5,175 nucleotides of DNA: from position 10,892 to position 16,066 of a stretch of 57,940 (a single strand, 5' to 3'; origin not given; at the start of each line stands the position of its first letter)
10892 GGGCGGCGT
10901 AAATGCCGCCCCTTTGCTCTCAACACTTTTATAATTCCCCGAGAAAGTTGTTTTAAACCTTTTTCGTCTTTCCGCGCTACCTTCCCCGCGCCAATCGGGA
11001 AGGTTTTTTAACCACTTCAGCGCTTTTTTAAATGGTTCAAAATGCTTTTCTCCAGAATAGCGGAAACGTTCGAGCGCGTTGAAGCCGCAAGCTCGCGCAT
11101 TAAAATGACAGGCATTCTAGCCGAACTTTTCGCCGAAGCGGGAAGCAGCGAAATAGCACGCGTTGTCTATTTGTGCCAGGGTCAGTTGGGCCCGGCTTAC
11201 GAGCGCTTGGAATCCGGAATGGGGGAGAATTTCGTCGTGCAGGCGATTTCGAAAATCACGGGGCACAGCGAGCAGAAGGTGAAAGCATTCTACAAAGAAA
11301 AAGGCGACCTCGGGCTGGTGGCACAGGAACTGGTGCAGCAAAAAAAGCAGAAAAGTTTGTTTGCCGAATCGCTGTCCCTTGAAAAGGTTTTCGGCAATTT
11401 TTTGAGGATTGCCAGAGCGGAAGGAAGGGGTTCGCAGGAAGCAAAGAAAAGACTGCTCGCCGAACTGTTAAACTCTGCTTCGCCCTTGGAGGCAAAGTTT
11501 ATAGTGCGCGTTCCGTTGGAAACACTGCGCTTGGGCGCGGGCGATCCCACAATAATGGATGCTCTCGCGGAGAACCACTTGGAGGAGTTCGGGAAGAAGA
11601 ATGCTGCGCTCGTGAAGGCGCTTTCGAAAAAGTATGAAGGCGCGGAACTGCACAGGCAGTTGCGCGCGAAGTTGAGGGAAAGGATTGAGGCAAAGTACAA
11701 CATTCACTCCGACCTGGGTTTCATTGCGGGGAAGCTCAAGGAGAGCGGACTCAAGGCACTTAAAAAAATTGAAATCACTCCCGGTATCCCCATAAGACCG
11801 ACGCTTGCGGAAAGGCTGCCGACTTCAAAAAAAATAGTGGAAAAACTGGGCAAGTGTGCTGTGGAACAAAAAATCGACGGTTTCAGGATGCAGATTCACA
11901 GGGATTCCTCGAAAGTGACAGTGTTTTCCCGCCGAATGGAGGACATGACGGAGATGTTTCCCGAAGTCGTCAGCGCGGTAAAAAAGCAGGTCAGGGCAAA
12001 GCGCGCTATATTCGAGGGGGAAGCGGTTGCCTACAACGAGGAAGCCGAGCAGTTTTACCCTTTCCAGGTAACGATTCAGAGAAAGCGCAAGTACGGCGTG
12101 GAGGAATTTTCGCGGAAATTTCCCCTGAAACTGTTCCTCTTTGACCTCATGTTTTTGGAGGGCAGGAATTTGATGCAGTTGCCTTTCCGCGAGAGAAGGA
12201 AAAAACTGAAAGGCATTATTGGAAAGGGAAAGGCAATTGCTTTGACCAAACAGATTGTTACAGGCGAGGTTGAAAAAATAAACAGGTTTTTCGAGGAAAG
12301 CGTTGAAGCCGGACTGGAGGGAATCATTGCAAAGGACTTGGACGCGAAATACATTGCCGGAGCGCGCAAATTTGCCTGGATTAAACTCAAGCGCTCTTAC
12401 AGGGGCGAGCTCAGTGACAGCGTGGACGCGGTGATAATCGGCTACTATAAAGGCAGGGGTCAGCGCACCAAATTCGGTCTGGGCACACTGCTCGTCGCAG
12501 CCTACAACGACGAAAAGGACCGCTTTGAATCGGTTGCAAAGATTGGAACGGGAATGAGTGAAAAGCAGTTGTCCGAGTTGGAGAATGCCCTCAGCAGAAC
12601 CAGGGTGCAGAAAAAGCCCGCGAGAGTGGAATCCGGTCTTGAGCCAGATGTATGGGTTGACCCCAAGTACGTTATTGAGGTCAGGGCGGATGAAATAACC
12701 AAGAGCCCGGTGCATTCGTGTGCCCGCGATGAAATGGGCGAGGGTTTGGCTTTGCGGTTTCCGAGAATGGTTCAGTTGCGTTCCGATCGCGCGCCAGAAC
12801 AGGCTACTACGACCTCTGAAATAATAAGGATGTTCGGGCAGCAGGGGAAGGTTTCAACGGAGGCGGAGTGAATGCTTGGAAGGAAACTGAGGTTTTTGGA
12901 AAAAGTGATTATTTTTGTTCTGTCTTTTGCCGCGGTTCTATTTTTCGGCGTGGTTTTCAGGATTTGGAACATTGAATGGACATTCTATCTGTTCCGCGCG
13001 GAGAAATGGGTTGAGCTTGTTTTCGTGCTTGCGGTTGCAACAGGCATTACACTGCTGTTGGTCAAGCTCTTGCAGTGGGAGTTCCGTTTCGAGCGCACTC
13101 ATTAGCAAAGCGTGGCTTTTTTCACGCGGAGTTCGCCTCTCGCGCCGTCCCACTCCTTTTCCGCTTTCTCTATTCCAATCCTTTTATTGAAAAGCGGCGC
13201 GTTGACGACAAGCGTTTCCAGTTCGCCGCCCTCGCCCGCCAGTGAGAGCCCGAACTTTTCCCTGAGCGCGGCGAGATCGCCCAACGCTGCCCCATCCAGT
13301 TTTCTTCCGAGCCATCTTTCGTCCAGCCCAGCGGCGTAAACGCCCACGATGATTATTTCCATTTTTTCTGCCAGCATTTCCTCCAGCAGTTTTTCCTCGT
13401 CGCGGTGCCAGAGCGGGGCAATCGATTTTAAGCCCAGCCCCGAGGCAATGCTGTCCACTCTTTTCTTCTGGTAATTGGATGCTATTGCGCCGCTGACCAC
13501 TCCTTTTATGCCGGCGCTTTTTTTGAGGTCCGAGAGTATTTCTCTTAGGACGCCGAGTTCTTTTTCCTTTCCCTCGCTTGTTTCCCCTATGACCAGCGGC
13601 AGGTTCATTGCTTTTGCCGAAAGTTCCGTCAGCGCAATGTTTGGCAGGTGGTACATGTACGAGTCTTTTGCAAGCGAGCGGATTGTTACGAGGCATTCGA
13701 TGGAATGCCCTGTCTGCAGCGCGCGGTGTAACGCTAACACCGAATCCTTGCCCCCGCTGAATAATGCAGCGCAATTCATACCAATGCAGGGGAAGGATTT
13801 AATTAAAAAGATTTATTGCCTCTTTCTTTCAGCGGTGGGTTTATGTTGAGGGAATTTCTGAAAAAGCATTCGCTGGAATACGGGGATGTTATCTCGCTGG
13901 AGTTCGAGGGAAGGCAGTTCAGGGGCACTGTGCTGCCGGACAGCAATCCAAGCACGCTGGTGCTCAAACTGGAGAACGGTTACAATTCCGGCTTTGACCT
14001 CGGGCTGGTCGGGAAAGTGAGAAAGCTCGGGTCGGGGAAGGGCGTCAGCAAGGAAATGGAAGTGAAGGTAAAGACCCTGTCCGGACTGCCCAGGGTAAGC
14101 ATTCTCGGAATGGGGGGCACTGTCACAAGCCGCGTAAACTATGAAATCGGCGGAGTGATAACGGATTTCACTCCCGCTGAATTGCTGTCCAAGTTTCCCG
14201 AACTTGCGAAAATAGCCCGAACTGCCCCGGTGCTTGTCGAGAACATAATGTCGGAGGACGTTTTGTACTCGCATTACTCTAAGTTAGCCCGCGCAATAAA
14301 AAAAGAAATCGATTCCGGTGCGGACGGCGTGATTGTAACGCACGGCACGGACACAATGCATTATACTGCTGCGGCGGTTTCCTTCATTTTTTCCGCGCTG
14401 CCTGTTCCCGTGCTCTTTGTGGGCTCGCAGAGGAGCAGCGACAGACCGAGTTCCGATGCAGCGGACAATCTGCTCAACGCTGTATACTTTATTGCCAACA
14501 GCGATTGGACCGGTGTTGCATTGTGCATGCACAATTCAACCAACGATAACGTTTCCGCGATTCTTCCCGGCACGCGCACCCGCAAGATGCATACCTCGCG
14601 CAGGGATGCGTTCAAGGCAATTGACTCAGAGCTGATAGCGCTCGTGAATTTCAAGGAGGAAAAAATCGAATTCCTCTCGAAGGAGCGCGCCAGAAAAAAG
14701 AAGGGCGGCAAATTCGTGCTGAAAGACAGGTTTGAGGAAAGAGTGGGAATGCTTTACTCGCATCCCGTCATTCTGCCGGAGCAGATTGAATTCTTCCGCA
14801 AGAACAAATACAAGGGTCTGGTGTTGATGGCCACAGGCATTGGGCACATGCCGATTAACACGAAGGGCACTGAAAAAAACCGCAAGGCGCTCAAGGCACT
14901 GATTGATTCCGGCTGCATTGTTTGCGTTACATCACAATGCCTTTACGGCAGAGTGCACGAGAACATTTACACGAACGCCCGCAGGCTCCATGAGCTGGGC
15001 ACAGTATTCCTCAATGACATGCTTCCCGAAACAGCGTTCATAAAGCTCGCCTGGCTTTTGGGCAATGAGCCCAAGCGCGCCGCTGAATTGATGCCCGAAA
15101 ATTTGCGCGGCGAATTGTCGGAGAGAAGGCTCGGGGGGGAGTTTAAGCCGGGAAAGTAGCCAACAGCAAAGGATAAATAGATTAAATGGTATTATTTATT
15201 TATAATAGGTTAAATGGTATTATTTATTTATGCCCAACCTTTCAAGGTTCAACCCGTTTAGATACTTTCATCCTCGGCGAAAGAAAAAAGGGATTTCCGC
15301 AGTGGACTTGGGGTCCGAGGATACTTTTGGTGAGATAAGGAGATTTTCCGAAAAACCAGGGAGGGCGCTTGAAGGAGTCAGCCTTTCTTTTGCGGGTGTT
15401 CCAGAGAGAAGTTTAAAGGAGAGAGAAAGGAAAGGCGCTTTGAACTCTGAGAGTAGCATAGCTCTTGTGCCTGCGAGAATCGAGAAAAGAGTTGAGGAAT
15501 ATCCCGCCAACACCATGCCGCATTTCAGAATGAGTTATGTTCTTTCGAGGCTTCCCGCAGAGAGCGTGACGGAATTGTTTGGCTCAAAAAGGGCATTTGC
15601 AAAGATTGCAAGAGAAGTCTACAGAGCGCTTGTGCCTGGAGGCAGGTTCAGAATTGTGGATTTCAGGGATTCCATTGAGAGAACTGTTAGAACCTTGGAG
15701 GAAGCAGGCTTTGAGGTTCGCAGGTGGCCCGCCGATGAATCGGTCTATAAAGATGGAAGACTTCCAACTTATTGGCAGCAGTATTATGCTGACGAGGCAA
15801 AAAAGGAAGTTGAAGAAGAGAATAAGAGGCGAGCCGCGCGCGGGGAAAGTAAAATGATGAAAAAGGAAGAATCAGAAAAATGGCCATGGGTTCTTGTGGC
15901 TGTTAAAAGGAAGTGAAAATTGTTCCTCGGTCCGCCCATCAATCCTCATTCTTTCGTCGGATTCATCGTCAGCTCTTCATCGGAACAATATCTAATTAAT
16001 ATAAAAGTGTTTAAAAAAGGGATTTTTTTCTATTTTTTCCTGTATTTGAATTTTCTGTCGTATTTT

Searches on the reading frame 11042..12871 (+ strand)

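Call 10: search_protein_families(library=pfam, proteins=[window:11042-12871:+], max_evalue=0.01)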
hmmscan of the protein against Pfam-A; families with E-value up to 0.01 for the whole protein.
window:11042-12871:+ (609 aa): 5 families
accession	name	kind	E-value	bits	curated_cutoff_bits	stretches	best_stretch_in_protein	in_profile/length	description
PF01068.26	DNA_ligase_A_M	-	3.6e-52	177.5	26.2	1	253-450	1-204/204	ATP dependent DNA ligase domain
PF04675.19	DNA_ligase_A_N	-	4.5e-44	151.1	24.6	1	3-176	2-174/174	DNA ligase N terminus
PF04679.21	DNA_ligase_A_C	-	3.5e-21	75.9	27.5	1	479-583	4-94/94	ATP dependent DNA ligase C terminal region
PF09414.15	RNA_ligase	-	8.2e-06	26.5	27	1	272-449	3-170/171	RNA ligase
PF01331.24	mRNA_cap_enzyme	-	0.0072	16.6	29.6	0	362-398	90-126/194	mRNA capping enzyme, catalytic domain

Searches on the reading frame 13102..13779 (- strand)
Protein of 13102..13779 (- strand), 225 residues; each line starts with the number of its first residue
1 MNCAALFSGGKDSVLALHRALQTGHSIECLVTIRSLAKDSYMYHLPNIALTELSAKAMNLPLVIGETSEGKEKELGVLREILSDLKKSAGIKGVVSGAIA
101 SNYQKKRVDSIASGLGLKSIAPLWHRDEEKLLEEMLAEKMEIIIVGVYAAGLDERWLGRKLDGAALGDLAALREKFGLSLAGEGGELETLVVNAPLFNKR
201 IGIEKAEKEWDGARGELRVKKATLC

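Call 10: search_protein_families(library=pfam, proteins=[window:13102-13779:-], max_evalue=0.01)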
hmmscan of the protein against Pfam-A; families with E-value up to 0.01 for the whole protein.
window:13102-13779:- (225 aa): 1 family
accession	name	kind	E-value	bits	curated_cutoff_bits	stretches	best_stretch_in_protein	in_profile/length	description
PF01902.24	Diphthami_syn_2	-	6.9e-71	238.7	23.2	1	1-223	1-218/219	Diphthamide synthase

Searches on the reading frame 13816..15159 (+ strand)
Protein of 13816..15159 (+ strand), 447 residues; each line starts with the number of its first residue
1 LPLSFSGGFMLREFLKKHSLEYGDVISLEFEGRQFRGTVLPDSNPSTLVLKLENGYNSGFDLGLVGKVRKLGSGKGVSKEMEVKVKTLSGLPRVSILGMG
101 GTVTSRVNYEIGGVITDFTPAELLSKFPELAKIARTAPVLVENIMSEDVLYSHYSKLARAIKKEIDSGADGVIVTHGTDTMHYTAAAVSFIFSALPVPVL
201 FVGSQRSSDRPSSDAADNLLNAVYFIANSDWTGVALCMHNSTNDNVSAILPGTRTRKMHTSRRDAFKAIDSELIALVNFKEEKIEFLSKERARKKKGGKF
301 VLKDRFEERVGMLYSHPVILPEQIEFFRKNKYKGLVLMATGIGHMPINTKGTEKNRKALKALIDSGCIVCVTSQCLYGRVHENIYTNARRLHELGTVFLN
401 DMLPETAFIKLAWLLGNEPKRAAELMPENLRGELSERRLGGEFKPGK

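Call 10: search_protein_families(library=pfam, proteins=[window:13816-15159:+], max_evalue=0.01)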
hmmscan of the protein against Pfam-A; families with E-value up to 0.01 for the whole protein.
window:13816-15159:+ (447 aa): 3 families
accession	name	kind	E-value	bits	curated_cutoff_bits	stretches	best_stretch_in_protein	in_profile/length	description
PF00710.25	Asparaginase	-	1.3e-52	178.6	22.5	1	93-289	1-190/193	Asparaginase, N-terminal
PF17763.6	Asparaginase_C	-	1.8e-24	86.3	34.6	1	309-420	1-106/114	Glutaminase/Asparaginase C-terminal domain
PF18195.6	GatD_N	-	3.8e-11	42.6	25.7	1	21-69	2-52/54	GatD N-terminal domain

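Call 19: find_related_loci(query=window:13816-15159:+, collection=genome_contigs, flank=10000)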
Query window:13816-15159:+ (447 aa) in genome_contigs; peptide patterns used: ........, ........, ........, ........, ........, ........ (x = any residue, [..] = any of these).
599 stretches matched a pattern (row limit reached: there are more); 557 encode a relative of the query (tblastn E <= 1e-3); the best 80 are kept; 80 distinct loci.
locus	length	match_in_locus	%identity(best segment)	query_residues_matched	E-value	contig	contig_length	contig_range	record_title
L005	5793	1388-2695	71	10-445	0e+0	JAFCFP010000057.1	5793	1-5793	MAG: Candidatus Iainarchaeum archaeon isolate Meg22_1618_Bin_64 Meg22_1618_Bin_64_scaffold_23545, whole genome shotgun s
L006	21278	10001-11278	49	19-443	3e-133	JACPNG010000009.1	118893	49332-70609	MAG: Candidatus Woesearchaeota archaeon isolate NC_groundwater_569_Ag_S-0.1um_31_12 S35_SO-1_scaffold_211110, whole geno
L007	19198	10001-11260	53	14-438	4e-139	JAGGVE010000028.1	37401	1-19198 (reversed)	MAG: Candidatus Iainarchaeum archaeon isolate AUK092 PB_MBMC_046_c_000000000049, whole genome shotgun sequence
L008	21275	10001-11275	49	20-443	9e-132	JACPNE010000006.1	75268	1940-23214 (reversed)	MAG: Candidatus Woesearchaeota archaeon isolate NC_groundwater_567_Ag_S-0.1um_30_27 S35_SO-1_scaffold_429407, whole geno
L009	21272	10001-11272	48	12-437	1e-131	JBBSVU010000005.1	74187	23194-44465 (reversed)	MAG: archaeon isolate H52-bin046_1 H52_bin046_1_000000000005, whole genome shotgun sequence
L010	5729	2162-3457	51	11-437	5e-131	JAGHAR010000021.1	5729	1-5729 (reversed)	MAG: Candidatus Iainarchaeum archaeon isolate AUK235 PB_MBMC_189_c_000000000027, whole genome shotgun sequence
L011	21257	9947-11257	47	4-443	2e-123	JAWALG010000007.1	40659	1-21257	MAG: Candidatus Iainarchaeum archaeon isolate SRBZ-1_202007_bins_46 SRBZ-1_202007_bins_46_scaffold_7, whole genome shotg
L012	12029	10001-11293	46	12-437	2e-120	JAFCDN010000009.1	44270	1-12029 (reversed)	MAG: Candidatus Iainarchaeum archaeon isolate Meg19_1012_Bin_505 Meg19_1012_Bin_505_scaffold_1136, whole genome shotgun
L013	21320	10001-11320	45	4-435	1e-119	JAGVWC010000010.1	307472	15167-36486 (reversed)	MAG: Candidatus Iainarchaeum archaeon isolate RIFCSPLOWO2_01_FULL_AR10_48_17 rifcsplowo2_01_scaffold_92, whole genome sh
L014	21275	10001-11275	45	10-437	8e-119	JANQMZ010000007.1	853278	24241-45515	MAG: archaeon isolate PL23a_bin.47 k99_6018078, whole genome shotgun sequence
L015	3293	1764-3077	48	11-443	6e-122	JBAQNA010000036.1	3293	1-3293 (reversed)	MAG: Candidatus Aenigmatarchaeota archaeon isolate MFD12050_ilm_asm_bin17 k127_74348, whole genome shotgun sequence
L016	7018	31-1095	50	91-443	2e-118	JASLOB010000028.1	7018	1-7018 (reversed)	MAG: Candidatus Nanoarchaeia archaeon isolate Arabian11_MAG_25 c_000002124411, whole genome shotgun sequence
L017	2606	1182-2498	45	11-443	8e-123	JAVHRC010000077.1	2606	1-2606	MAG: Candidatus Aenigmatarchaeota archaeon isolate WB01no19_42_17 NODE_40287_length_2606_cov_10.426891, whole genome sho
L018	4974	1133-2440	45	9-437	1e-117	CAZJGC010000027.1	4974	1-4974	MAG TPA_asm: uncultured archaeon isolate SRP216583_co2_141 genome assembly, contig: NODE_15342_length_4974_cov_93.812564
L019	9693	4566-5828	45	15-439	1e-114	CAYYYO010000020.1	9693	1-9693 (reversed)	MAG TPA_asm: uncultured archaeon isolate binchicken_co256_318 genome assembly, contig: NODE_19280_length_9693_cov_7.3743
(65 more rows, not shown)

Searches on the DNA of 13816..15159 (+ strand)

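Call 54: search_rna_families(sources=[L096, L099, L100, L101, L005], threshold=evalue, max_evalue=10)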
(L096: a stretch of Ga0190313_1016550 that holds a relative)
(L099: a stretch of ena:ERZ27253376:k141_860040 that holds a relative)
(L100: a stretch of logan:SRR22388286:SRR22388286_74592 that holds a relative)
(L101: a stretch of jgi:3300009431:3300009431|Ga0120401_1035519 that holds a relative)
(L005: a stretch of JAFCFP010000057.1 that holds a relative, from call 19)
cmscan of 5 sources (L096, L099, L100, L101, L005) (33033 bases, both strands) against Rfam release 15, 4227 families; matches with E-value up to 10: 21.
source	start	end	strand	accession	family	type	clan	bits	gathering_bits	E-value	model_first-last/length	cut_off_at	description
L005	2838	2897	-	RF01139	sR2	Gene; snRNA; snoRNA; CD-box;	-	29.5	42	0.0072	1-57/57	no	Small nucleolar RNA sR2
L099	2697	2744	+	RF01141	sR18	Gene; snRNA; snoRNA; CD-box;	-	29.1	45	0.0098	1-56/56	no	Small nucleolar RNA sR18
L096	1494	1549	+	RF01139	sR2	Gene; snRNA; snoRNA; CD-box;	-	28.2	42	0.016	1-57/57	no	Small nucleolar RNA sR2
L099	2684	2745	+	RF00095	snoPyro_CD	Gene; snRNA; snoRNA; CD-box;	CL00132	27.3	45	0.081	1-58/58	no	Pyrococcus C/D box small nucleolar RNA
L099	2684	2744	+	RF01139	sR2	Gene; snRNA; snoRNA; CD-box;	-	26.9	42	0.036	1-57/57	no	Small nucleolar RNA sR2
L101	1143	1177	+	RF01347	CRISPR-DR37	Gene; CRISPR;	-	26.9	40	0.55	1-35/35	no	CRISPR RNA direct repeat element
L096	1493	1630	+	RF00067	SNORD15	Gene; snRNA; snoRNA; CD-box;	CL00045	23.5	75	0.29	1-146/146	no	Small nucleolar RNA SNORD15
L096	1494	1549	+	RF01152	sR1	Gene; snRNA; snoRNA; CD-box;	-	23.1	45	0.054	1-57/57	no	Small nucleolar RNA sR1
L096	1494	1550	+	RF00095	snoPyro_CD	Gene; snRNA; snoRNA; CD-box;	CL00132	22.1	45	1.7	1-58/58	no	Pyrococcus C/D box small nucleolar RNA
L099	2167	2205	+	RF02054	STnc420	Gene; sRNA;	-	21.2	70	8.7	1-58/58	no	Salmonella enterica sRNA STnc420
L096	1495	1548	+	RF01304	sR5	Gene; snRNA; snoRNA; CD-box;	-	20.6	40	0.99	1-53/53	no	Small nucleolar RNA sR5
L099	2684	2744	+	RF01133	sR3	Gene; snRNA; snoRNA; CD-box;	-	20.6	41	0.27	1-55/55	no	Small nucleolar RNA sR3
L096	1507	1564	+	RF01138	sR23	Gene; snRNA; snoRNA; CD-box;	-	20.3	45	0.5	1-54/54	no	Small nucleolar RNA sR23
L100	479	547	+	RF01139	sR2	Gene; snRNA; snoRNA; CD-box;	-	19.9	42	2.3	1-57/57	no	Small nucleolar RNA sR2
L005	2838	2897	-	RF01152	sR1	Gene; snRNA; snoRNA; CD-box;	-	19.8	45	0.48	1-57/57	no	Small nucleolar RNA sR1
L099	2684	2744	+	RF01152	sR1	Gene; snRNA; snoRNA; CD-box;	-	19.6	45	0.54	1-57/57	no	Small nucleolar RNA sR1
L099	2684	2744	+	RF01126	sR41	Gene; snRNA; snoRNA; CD-box;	-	19.4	54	1.6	1-53/53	no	Small nucleolar RNA sR41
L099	2682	2747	+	RF00283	SCARNA18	Gene; snRNA; snoRNA; scaRNA;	-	19.4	40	6.6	1-83/83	no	small Cajal body-specific RNA 18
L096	1494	1549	+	RF01145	sR14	Gene; snRNA; snoRNA; CD-box;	-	19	38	0.52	1-54/54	no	Small nucleolar RNA sR14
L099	2685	2743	+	RF01304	sR5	Gene; snRNA; snoRNA; CD-box;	-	17.2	40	8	1-53/53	no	Small nucleolar RNA sR5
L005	2839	2896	-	RF01304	sR5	Gene; snRNA; snoRNA; CD-box;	-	17.1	40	8.5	1-53/53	no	Small nucleolar RNA sR5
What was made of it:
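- Orthologous copies hit archaeal C/D families (sR2, sR18, snoPyro_CD and others) over the full model length, at exactly the predicted coordinates and strand, in four independent loci (E 0.007-0.05, call 54).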

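Call 70: search_rna_families(source=L011, start=1, end=6000, threshold=gathering)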
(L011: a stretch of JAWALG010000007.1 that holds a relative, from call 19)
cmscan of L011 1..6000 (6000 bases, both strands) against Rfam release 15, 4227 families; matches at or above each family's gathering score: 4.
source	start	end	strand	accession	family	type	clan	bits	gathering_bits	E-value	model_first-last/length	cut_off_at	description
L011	1782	4751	+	RF02540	LSU_rRNA_archaea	Gene; rRNA;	CL00112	2640.7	50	0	1-2987/2987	no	Archaeal large subunit ribosomal RNA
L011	7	1494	+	RF01959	SSU_rRNA_archaea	Gene; rRNA;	CL00111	1440.8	50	0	1-1478/1478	no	Archaeal small subunit ribosomal RNA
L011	4845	5104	+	RF00373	RNaseP_arch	Gene; ribozyme;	CL00002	139.9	84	2.9e-40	1-288/288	no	Archaeal RNase P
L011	1620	1703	+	RF00005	tRNA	Gene; tRNA;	CL00001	64.5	29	9.9e-13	1-71/71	no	tRNA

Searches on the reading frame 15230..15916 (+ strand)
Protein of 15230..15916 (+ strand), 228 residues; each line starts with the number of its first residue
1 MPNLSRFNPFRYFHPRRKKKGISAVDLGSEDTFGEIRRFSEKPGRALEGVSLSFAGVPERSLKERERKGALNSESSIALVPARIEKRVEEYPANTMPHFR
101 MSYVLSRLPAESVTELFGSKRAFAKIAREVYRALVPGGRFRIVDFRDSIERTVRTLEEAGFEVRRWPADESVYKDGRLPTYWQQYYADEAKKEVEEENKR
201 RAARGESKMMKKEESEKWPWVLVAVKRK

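Call 10: search_protein_families(library=pfam, proteins=[window:15230-15916:+], max_evalue=0.01)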
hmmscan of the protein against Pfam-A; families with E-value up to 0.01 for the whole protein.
window:15230-15916:+ (228 aa): 0 families

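Call 13: find_encoding_contigs(protein=window:15230-15916:+, flank=10000, max_places=10)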
Protein window:15230-15916:+ (228 aa): 9 contigs read that carry it; 4 places shown.
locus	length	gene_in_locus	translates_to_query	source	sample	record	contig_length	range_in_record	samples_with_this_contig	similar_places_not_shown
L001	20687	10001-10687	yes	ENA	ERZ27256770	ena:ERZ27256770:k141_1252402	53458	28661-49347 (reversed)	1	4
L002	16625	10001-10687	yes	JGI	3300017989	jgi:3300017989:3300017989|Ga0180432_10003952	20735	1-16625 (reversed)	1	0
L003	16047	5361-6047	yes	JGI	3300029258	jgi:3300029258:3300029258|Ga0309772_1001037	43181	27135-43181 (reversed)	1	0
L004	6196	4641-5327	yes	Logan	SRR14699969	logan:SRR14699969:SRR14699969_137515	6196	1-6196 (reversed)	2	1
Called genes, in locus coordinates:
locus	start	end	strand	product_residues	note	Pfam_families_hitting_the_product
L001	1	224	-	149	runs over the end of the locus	-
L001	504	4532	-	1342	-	-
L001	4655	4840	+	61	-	-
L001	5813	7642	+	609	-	PF04675:DNA_ligase_A_N, PF01068:DNA_ligase_A_M, PF09414:RNA_ligase (weak), PF04679:DNA_ligase_A_C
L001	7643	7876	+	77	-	-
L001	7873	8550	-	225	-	PF01902:Diphthami_syn_2_N, PF28410:Diphthami_syn_2_C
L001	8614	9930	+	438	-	PF18195:GatD_N, PF00710:Asparaginase, PF17763:Asparaginase_C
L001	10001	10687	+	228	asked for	-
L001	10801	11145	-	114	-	-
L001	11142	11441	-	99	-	-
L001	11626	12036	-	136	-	PF10130:PIN_2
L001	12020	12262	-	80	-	PF26688:RHH_12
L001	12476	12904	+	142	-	PF07366:SnoaL, PF12680:SnoaL_2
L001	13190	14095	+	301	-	PF02729:OTCace_N, PF00185:OTCace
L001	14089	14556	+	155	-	PF01948:PyrI, PF02748:PyrI_C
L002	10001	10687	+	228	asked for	-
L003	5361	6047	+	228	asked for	-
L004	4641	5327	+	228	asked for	-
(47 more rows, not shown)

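Call 80: search_protein_families(library=ncbifam, proteins=[window:15230-15916:+], max_evalue=0.1)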
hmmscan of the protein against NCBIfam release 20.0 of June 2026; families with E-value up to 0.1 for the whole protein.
window:15230-15916:+ (228 aa): 0 families

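Call 81: search_protein_families(library=pfam, proteins=[window:15230-15916:+], max_evalue=1)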
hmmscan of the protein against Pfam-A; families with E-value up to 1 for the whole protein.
window:15230-15916:+ (228 aa): 0 families
